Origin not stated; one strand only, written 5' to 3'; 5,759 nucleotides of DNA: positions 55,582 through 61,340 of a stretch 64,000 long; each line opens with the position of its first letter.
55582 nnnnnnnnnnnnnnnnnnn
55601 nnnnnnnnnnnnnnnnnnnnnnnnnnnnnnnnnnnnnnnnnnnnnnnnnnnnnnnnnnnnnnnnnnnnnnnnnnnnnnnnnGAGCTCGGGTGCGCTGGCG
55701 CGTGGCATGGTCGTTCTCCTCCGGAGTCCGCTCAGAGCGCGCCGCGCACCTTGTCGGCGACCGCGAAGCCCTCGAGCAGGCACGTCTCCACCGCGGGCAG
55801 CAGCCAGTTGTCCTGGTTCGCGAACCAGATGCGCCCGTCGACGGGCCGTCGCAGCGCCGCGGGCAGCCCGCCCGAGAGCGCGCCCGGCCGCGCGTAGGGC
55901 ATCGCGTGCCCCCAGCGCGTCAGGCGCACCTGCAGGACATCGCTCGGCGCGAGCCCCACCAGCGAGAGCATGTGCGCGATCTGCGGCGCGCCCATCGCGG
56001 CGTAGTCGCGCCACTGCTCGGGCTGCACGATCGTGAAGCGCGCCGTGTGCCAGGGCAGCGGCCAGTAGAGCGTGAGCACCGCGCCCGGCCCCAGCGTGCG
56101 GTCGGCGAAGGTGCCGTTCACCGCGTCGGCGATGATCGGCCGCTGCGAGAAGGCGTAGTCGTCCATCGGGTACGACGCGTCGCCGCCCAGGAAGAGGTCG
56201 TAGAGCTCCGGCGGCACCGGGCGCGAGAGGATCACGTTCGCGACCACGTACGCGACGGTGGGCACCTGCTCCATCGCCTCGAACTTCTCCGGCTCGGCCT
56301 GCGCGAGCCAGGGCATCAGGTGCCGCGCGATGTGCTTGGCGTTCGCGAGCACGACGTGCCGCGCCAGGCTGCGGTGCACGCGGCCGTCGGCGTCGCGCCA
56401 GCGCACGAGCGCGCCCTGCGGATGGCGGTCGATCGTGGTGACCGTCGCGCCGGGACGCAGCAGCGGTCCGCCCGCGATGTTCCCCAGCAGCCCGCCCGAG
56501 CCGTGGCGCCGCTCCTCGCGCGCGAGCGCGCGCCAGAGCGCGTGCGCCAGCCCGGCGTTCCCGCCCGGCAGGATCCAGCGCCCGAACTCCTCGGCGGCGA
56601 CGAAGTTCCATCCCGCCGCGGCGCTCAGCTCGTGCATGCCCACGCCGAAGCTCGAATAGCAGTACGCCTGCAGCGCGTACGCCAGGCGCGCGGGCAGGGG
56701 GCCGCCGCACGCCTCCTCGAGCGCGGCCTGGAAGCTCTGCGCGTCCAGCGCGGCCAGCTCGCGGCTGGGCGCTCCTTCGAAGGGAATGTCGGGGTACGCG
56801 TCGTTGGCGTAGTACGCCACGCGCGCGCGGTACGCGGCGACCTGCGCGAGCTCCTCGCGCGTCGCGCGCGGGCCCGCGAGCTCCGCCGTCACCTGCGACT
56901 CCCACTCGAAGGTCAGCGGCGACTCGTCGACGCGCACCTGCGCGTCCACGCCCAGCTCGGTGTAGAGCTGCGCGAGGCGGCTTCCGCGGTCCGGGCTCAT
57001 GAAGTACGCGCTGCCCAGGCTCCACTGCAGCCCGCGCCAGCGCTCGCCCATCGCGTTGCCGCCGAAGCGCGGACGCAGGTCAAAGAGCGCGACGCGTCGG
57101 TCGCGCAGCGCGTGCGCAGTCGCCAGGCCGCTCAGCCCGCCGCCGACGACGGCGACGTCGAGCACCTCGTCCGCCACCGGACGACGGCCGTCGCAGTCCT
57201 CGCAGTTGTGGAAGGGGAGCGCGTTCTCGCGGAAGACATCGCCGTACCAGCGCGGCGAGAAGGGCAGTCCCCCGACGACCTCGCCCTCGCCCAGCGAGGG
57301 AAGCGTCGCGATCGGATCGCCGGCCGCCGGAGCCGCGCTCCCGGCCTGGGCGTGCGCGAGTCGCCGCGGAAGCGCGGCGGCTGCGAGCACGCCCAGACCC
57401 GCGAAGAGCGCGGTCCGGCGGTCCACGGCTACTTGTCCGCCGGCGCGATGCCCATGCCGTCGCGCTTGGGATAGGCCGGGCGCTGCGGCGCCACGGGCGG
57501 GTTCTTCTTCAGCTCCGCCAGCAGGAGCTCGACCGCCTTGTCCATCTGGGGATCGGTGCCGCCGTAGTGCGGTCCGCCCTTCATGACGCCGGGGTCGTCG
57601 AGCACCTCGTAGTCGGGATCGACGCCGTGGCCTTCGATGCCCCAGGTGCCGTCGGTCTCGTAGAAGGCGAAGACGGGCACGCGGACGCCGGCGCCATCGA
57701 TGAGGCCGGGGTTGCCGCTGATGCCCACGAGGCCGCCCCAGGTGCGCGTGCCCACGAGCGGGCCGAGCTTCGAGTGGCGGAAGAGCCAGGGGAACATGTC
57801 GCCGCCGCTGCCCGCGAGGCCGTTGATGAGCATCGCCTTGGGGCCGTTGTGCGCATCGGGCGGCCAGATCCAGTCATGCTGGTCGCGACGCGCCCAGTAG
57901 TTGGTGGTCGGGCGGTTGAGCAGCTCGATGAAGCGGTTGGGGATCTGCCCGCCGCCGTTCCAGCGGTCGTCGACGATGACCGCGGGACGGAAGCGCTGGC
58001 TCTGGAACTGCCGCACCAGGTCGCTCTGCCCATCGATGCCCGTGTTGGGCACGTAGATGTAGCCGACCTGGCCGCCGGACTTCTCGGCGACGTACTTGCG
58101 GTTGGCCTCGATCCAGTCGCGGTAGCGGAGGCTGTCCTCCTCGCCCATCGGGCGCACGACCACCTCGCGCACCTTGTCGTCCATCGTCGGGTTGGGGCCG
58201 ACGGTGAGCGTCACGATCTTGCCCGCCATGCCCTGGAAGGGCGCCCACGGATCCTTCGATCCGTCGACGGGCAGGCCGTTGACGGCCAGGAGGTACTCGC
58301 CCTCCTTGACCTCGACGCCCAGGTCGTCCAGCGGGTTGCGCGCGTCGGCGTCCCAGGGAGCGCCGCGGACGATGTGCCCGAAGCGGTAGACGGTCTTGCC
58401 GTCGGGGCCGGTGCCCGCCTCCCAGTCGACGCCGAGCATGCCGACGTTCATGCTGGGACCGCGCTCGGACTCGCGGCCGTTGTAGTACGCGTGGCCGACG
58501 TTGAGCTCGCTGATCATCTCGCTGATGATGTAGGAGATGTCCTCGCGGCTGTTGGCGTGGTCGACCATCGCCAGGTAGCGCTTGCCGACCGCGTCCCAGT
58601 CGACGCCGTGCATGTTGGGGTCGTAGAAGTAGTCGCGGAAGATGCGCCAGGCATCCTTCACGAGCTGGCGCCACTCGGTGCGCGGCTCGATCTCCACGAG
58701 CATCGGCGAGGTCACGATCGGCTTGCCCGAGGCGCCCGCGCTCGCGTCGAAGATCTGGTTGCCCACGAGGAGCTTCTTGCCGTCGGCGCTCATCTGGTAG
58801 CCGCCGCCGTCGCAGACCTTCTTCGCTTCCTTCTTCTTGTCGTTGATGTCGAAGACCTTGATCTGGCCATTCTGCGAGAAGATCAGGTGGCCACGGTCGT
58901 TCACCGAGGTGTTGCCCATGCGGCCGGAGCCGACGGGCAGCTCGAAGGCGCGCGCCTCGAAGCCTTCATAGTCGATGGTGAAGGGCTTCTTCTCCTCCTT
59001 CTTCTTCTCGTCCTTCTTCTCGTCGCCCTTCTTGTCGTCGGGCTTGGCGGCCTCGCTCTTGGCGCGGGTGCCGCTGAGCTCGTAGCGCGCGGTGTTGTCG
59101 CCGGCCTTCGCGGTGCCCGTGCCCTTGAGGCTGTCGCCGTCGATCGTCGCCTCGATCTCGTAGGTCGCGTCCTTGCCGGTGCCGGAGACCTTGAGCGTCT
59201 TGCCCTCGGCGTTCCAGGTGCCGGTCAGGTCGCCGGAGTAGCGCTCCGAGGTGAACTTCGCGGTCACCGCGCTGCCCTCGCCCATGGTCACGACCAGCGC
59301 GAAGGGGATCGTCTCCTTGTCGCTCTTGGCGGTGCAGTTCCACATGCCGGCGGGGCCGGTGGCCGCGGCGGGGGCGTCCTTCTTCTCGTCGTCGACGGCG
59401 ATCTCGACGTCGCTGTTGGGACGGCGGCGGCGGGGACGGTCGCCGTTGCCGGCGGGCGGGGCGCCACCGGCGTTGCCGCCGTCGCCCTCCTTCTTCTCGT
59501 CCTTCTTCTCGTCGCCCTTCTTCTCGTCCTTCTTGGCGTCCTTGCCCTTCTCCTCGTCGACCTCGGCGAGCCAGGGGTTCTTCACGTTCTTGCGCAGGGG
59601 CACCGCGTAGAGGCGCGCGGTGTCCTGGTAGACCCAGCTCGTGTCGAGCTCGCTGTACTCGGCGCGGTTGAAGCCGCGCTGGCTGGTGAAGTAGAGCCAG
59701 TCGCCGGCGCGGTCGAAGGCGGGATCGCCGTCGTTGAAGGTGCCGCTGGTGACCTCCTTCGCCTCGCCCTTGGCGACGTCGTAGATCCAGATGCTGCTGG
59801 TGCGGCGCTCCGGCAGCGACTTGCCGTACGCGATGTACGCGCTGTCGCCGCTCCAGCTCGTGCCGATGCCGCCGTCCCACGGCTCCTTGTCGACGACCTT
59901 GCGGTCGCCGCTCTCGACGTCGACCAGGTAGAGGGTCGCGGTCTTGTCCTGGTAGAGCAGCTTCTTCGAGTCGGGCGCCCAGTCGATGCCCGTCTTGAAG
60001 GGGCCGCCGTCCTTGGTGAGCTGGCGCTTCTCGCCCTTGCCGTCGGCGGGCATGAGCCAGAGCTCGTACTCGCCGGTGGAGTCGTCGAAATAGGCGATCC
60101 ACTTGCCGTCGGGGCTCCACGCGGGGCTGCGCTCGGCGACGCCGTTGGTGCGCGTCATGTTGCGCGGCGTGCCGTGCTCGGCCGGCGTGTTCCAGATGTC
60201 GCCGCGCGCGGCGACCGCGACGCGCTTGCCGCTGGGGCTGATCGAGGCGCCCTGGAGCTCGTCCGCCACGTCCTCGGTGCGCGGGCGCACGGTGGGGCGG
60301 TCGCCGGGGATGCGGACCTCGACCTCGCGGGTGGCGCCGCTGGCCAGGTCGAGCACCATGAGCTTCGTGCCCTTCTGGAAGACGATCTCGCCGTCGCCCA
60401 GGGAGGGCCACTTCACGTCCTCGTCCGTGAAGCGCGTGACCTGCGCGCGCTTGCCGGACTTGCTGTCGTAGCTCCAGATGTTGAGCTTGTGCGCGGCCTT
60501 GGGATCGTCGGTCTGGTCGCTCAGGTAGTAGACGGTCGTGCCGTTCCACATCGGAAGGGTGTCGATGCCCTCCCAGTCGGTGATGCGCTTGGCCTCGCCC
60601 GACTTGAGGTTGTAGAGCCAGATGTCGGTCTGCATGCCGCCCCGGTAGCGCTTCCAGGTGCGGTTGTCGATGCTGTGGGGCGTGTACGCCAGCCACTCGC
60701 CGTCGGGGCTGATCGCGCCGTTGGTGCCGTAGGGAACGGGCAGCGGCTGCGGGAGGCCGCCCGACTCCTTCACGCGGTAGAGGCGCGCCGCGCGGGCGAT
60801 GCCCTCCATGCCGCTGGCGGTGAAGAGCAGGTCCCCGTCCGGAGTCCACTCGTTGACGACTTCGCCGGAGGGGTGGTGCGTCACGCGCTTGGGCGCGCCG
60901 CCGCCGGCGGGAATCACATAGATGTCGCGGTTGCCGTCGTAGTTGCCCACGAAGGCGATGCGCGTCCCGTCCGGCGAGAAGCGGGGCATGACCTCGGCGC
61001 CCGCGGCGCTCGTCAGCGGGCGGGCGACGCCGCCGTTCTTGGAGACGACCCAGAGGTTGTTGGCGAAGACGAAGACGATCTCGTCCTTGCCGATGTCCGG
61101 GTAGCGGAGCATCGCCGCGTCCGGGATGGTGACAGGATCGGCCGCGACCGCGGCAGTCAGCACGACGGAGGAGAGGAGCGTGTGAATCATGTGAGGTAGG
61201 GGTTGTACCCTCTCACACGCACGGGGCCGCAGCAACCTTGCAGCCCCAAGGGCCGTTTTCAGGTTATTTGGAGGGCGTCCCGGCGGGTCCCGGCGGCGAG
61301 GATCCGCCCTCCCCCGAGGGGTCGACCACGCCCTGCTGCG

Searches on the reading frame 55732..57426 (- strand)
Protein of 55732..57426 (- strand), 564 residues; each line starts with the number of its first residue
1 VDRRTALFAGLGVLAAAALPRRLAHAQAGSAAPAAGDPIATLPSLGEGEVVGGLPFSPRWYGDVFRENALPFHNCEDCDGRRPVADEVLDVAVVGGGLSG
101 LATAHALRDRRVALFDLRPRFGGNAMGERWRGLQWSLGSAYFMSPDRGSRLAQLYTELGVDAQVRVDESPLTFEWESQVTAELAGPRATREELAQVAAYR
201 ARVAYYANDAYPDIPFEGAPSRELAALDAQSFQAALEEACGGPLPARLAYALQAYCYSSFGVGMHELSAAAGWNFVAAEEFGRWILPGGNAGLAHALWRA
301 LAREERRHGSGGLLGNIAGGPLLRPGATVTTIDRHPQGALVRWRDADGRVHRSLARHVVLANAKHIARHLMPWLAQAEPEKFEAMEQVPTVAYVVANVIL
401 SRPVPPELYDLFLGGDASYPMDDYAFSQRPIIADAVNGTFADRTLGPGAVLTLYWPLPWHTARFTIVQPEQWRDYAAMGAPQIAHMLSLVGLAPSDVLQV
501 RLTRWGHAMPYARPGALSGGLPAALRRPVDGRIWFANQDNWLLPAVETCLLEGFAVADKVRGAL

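Call 15: search_protein_families(library=pfam, max_evalue=0.001, proteins=[window:55732-57426:-])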
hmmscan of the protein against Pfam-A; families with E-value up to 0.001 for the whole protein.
window:55732-57426:- (564 aa): 4 families
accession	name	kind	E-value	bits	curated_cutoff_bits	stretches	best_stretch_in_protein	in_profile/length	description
PF13450.12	NAD_binding_8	-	4.5e-12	46.5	21.9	1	93-158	1-68/68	NAD(P)-binding Rossmann-like domain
PF01593.30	Amino_oxidase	-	6.9e-10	39.2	19.8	1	98-408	1-300/443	Flavin containing amine oxidoreductase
PF01266.30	DAO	-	1.5e-05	25.1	27.9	1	90-266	1-168/353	FAD dependent oxidoreductase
PF00890.30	FAD_binding_2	-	0.00083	19.1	20.4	0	90-125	1-38/414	FAD binding domain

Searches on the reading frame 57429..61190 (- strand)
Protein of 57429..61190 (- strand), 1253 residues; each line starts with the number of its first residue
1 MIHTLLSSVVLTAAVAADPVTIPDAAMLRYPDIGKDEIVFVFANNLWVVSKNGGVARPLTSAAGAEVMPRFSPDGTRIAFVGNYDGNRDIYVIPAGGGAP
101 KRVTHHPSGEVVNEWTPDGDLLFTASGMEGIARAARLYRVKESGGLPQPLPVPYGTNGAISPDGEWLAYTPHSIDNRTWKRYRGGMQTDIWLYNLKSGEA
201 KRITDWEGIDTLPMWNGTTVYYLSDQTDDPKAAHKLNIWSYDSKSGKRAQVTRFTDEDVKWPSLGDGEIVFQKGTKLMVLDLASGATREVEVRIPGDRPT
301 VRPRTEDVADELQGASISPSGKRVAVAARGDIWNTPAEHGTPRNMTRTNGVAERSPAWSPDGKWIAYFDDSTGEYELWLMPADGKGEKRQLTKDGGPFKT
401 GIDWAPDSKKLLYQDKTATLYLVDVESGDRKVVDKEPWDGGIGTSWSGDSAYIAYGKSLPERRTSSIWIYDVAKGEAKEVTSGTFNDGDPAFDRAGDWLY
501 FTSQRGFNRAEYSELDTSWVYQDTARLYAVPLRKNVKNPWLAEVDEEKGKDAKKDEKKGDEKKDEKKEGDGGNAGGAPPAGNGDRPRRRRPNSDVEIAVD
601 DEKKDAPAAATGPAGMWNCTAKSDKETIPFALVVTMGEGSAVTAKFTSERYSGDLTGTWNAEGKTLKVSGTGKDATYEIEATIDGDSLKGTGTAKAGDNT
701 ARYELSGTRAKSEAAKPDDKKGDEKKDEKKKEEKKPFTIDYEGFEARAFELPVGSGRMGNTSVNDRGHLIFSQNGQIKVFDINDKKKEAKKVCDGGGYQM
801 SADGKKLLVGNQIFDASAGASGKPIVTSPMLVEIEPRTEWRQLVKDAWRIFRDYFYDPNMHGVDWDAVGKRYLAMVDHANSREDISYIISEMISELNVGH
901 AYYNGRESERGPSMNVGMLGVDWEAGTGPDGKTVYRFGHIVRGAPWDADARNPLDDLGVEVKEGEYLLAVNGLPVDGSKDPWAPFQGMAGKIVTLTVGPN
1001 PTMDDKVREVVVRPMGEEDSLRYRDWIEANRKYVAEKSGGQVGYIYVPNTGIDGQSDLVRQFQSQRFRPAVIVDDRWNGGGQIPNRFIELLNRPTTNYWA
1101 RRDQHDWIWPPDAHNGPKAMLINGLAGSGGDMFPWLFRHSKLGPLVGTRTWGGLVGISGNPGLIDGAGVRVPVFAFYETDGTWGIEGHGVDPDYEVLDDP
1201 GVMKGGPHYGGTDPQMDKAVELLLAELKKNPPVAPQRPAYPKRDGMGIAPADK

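Call 15: search_protein_families(library=pfam, max_evalue=0.001, proteins=[window:57429-61190:-])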
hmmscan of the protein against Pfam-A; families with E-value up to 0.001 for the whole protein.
window:57429-61190:- (1253 aa): 7 families
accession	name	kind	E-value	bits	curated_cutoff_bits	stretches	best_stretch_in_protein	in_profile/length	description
PF07676.18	PD40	-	2.5e-23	81.9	20.9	2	57-92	2-38/38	WD40-like Beta Propeller Repeat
PF14684.11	Tricorn_C1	-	2.8e-21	75.6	24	1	836-893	1-58/59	Tricorn protease C1 domain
PF03572.23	Peptidase_S41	-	1.9e-18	67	24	1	1042-1196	2-165/165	Peptidase family S41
PF14685.13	PDZ_Tricorn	-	1.7e-17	63.6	25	1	917-1012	1-88/88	Tricorn protease PDZ domain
PF00930.27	DPPIV_N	-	5.1e-13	48.9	22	0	44-113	23-88/354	Dipeptidyl peptidase IV (DPP IV) N-terminal region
PF25174.1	Beta-prop_THOC3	-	6.2e-08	32.4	305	0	357-506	9-151/272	THOC3 beta-propeller domain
PF23414.1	Beta-prop_EML_2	-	0.00011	22.1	90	0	307-430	37-158/266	Echinoderm microtubule-associated protein second beta-propeller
